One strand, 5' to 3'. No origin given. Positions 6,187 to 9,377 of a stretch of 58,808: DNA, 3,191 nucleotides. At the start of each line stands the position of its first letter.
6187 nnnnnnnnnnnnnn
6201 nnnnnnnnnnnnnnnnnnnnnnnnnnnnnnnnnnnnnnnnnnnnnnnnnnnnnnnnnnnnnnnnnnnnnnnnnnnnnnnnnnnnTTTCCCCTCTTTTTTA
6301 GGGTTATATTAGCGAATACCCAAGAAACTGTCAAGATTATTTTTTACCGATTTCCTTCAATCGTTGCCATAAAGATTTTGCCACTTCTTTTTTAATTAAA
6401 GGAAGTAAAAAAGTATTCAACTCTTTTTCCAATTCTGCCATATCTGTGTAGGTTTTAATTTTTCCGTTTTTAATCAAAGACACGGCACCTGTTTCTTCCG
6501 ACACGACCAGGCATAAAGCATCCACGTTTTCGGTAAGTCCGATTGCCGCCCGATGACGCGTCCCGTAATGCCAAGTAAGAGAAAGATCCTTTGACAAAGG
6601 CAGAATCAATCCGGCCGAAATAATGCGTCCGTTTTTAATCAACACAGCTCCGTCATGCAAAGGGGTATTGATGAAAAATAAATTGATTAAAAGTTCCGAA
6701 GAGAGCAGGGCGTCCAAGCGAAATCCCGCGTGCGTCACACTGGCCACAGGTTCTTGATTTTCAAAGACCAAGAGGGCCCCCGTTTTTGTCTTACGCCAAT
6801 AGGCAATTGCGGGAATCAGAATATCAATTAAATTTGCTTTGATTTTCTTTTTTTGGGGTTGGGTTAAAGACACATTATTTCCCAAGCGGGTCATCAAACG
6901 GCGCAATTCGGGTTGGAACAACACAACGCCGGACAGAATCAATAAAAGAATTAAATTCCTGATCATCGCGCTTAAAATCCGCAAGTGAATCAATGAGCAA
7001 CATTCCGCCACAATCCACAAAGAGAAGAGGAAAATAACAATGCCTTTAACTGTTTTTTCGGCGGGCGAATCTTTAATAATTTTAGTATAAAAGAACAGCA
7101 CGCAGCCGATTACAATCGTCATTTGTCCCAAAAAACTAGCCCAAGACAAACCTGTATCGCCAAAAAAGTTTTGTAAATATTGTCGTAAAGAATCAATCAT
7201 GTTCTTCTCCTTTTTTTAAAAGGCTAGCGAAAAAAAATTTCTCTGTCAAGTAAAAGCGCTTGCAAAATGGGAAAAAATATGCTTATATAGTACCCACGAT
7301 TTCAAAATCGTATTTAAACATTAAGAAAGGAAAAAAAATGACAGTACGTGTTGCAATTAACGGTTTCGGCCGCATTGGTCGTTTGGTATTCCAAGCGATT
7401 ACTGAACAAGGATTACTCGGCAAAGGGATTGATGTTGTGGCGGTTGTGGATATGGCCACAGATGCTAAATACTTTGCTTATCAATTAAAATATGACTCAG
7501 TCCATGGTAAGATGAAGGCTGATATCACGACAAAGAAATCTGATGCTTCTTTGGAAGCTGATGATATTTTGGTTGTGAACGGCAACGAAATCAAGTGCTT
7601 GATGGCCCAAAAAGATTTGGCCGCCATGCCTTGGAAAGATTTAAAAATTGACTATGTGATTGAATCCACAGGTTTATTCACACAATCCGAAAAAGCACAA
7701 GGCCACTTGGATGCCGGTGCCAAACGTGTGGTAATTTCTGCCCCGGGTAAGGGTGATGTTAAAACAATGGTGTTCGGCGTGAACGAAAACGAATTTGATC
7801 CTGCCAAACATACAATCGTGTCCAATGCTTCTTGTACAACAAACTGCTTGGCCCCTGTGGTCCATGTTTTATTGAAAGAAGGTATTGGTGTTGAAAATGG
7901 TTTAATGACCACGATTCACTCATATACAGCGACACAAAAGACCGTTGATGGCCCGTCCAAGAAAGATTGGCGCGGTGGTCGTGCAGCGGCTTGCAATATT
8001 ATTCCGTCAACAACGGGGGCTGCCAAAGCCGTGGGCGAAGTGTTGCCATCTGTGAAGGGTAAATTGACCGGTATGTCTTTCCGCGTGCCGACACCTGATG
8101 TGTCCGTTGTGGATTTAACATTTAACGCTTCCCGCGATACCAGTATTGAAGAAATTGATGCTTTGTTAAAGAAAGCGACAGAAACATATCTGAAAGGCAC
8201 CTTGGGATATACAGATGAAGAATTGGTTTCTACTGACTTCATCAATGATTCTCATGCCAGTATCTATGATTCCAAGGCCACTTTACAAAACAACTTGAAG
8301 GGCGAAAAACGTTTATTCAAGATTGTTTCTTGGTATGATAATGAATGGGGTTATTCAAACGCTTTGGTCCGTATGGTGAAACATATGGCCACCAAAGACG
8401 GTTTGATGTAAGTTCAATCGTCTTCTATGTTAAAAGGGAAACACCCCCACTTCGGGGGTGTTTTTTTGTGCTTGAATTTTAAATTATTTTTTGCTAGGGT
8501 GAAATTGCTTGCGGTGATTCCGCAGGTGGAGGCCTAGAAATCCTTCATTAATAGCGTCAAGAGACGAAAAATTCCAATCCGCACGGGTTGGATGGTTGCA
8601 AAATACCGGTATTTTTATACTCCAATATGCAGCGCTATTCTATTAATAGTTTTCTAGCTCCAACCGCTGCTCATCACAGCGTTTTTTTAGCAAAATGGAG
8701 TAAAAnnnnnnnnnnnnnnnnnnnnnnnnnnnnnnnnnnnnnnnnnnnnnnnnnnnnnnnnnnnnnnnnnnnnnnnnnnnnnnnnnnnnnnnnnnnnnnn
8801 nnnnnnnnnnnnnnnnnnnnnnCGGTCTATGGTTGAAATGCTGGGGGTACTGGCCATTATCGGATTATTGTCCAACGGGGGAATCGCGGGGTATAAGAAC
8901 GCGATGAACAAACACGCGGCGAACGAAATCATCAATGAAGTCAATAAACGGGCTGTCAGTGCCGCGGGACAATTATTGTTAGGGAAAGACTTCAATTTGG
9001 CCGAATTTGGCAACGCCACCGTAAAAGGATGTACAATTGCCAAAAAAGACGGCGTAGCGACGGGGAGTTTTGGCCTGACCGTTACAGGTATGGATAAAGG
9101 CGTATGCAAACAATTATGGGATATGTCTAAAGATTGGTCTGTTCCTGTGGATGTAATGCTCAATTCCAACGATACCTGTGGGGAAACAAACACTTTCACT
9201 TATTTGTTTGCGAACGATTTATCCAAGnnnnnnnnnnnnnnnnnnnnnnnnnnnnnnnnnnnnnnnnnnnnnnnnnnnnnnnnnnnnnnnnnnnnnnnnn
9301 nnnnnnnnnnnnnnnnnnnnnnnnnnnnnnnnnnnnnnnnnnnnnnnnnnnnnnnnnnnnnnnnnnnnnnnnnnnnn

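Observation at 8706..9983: Prepilin-signal + Cys-rich stalk + C-type-lectin-fold head: an unusual pilin-lectin adhesin architecture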

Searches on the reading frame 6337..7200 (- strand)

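Call 49: search_protein_families(library=pfam, proteins=[window:6337-7200:-], max_evalue=0.0001)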
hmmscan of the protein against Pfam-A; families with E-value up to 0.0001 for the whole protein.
window:6337-7200:- (287 aa): 1 family
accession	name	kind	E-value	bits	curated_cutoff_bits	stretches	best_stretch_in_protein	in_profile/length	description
PF02457.21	DAC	-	2e-39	134.3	27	1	131-248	3-119/119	DisA bacterial checkpoint controller nucleotide-binding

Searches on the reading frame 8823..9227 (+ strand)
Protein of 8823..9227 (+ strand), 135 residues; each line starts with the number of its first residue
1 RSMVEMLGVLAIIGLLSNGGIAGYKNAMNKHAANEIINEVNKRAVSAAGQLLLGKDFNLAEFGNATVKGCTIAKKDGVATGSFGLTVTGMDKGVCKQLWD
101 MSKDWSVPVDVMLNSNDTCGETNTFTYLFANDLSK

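Call 80: search_solved_structures(query=A5, max_evalue=5, show_alignments=2)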
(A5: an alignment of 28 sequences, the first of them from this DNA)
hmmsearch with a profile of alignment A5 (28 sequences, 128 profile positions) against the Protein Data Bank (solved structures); distinct sequences matched with E-value up to 5: 20.
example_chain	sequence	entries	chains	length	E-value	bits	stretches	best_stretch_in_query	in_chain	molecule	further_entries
8uhf_A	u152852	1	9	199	5.6e-05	26.9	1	3-104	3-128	Toxin co-regulated pilin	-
3sok_A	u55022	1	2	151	0.00094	22.9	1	3-90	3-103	Fimbrial protein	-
8tum_e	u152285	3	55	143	0.0012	22.5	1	3-93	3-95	Type IV major pilin protein PilA | Pilin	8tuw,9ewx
8tob_GA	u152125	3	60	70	0.0016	22.2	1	3-57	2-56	Fimbrial protein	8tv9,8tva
1oqw_A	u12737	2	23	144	0.0021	21.8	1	3-89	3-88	Fimbrial protein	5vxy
9iuf_A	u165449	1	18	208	0.021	18.5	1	2-100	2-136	CFA/III pilin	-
6gv9_A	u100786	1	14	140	0.13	15.9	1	3-48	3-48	Prepilin peptidase-dependent protein D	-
2hi2_A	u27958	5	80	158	0.14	15.9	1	3-103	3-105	Fimbrial protein | PilA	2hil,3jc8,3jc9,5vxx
5kua_A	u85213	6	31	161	0.21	15.3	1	3-107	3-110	pilin | Neisseria meningitidis PilE variant SB-GATDH | Neisseria meningitidis PilE, SB-DATDH variant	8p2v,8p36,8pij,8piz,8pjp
1ay2_A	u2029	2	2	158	0.24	15.2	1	3-102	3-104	TYPE 4 PILIN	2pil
8p3b_A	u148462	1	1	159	0.24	15.1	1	3-103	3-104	Fimbrial protein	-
2m7g_A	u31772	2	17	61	0.95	13.2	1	3-24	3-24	Geopilin domain 1 protein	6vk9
5nbz_A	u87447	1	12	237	1.5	12.6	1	17-99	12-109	WzzB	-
4e29_A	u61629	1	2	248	1.6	12.5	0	17-101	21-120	Chimeric WzzB chain length determinant protein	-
4zm1_A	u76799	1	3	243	1.6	12.4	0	17-103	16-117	Chain length determinant protein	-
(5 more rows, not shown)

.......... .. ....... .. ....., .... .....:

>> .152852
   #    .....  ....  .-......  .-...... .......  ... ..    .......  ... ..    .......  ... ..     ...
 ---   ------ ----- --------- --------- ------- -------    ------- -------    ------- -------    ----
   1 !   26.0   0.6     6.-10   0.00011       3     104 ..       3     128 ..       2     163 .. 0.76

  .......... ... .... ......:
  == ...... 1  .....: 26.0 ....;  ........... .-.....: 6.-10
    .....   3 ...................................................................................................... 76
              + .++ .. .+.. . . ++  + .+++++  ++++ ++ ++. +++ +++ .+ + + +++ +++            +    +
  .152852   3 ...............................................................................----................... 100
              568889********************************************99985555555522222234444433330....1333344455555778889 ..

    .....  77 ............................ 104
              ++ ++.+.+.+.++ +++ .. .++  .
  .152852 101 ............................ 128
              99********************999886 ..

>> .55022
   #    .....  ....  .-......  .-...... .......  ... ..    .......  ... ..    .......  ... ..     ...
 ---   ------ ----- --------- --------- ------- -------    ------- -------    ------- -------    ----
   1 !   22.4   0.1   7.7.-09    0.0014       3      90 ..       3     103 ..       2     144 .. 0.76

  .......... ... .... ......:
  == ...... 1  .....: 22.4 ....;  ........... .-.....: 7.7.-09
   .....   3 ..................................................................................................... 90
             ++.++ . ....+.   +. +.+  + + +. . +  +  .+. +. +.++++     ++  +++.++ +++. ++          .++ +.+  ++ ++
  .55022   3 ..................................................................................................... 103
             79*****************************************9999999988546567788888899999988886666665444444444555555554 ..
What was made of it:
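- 8823..9239 (+): Pilin module, residues 40-178: a hydrophobic first helix (40-63, with Gly at mature positions 8 and 14), the rest of that helix, a 4-stranded sheet, and Cys109, Cys134 and Cys158, which include the family-conserved Cys pair. Call 80 (profile vs PDB: TcpA 5.6e-5, FimA 9e-4, PilA 1e-3, PAK pilin 2e-3).
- On Type IV pilin (type IV filament subunit): The profile aligns with pilins in register (call 80).
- All are aligned from mature residue 2 or 3, with E5 in register in the two alignments printed: TcpA 5.6e-5, FimA 9.4e-4, PilA 1.2e-3, PAK pilin 2.1e-3, CofA 0.02 (call 80). The profile aligns with type IV pilins in register from the mature N-terminus into the globular domain (call 80).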
